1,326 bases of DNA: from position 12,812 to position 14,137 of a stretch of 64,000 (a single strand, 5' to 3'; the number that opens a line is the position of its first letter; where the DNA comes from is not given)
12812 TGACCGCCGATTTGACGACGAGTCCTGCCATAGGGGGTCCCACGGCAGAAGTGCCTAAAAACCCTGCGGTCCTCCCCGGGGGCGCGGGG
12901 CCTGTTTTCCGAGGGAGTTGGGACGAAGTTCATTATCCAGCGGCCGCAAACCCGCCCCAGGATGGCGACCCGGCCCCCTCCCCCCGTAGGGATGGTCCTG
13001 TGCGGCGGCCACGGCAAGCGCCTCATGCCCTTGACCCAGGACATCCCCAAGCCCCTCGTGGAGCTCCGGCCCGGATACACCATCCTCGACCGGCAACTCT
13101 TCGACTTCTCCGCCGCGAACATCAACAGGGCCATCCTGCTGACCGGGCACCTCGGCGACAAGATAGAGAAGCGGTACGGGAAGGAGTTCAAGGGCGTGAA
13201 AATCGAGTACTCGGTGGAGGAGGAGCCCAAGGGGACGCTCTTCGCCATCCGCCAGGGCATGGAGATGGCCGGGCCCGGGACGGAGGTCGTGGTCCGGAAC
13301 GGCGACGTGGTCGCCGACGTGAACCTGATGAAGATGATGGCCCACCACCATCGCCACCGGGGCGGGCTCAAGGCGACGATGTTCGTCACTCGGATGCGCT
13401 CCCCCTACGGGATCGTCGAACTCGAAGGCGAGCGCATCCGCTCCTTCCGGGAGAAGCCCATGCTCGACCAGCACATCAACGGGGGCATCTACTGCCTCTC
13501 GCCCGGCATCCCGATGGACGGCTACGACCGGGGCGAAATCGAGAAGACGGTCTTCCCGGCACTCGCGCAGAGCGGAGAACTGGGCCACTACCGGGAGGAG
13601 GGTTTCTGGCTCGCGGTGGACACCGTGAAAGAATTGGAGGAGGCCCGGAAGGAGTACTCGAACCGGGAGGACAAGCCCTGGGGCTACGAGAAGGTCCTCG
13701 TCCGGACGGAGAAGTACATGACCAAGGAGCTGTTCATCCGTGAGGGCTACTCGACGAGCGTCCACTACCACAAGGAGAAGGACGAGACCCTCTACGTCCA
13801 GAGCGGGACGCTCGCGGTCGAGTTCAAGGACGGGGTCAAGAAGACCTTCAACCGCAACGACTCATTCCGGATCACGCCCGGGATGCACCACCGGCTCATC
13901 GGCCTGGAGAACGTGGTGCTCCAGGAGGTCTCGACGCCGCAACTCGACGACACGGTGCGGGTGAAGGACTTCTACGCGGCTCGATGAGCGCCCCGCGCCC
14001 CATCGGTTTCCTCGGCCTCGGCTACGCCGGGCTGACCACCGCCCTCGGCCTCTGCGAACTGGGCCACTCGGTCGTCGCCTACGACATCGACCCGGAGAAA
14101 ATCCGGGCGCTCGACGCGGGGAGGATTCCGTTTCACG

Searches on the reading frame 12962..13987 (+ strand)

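Call 31: search_protein_families(library=ncbifam, proteins=[window:12962-13987:+], max_evalue=0.1)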
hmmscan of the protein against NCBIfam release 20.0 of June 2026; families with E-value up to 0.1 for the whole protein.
window:12962-13987:+ (341 aa): 23 families
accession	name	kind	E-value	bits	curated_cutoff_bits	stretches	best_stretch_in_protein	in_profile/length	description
TIGR03992.1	Arch_glmU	subfamily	1.1e-27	96.9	292.1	1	11-231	4-226/393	bifunctional sugar-1-phosphate nucleotidylyltransferase/acetyltransferase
NF052502.1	man1P_GTase_Rv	exception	8.4e-26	90.6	440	1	11-225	4-223/352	mannose-1-phosphate guanylyltransferase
NF049965.1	GlMnHpPGnyltfHddC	equivalog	1.6e-22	80.3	300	1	11-183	4-171/221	D-glycero-D-manno-heptose 1-phosphate guanosyltransferase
TIGR02623.1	G1P_cyt_trans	equivalog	2.4e-22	79.6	300.25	1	109-240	122-252/255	glucose-1-phosphate cytidylyltransferase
NF045761.1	NAMPUrTaseMurU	equivalog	4.7e-20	72.4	250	1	11-229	4-224/226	N-acetylmuramate alpha-1-phosphate uridylyltransferase MurU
NF041313.1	UDPGP_AglF_Halo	equivalog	2.5e-18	66.4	400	1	10-183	3-178/234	UTP--glucose-1-phosphate uridylyltransferase AglF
TIGR02091.1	glgC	equivalog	2.7e-16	59.6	424.9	1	9-173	2-183/364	glucose-1-phosphate adenylyltransferase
TIGR01208.1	rmlA_long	equivalog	3.7e-15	55.7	320.25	1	10-227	2-229/353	glucose-1-phosphate thymidylyltransferase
NF003670.0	PRK05293.1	equivalog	1.3e-12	47.4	470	1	9-237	6-263/382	glucose-1-phosphate adenylyltransferase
TIGR01479.1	GMP_PMI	equivalog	1.5e-12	47.1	372.95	1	219-338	342-465/467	mannose-1-phosphate guanylyltransferase/mannose-6-phosphate isomerase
NF002023.0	PRK00844.1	subfamily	7.2e-12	44.8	458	1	9-172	8-187/408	glucose-1-phosphate adenylyltransferase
NF002772.0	PRK02862.1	equivalog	6.5e-10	38.3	537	1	9-169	5-182/429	glucose-1-phosphate adenylyltransferase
NF041173.1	Sug_nt_acttase_Thmprot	equivalog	8.3e-10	38.1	600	1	11-232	4-227/405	bifunctional sugar-1-phosphate nucleotidylyltransferase/acetyltransferase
NF001947.0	PRK00725.1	subfamily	2.6e-09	36.3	470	1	9-173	18-200/426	glucose-1-phosphate adenylyltransferase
NF010940.0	PRK14360.1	equivalog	6.1e-08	31.6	602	1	12-179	6-176/452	bifunctional UDP-N-acetylglucosamine diphosphorylase/glucosamine-1-phosphate N-acetyltransferase GlmU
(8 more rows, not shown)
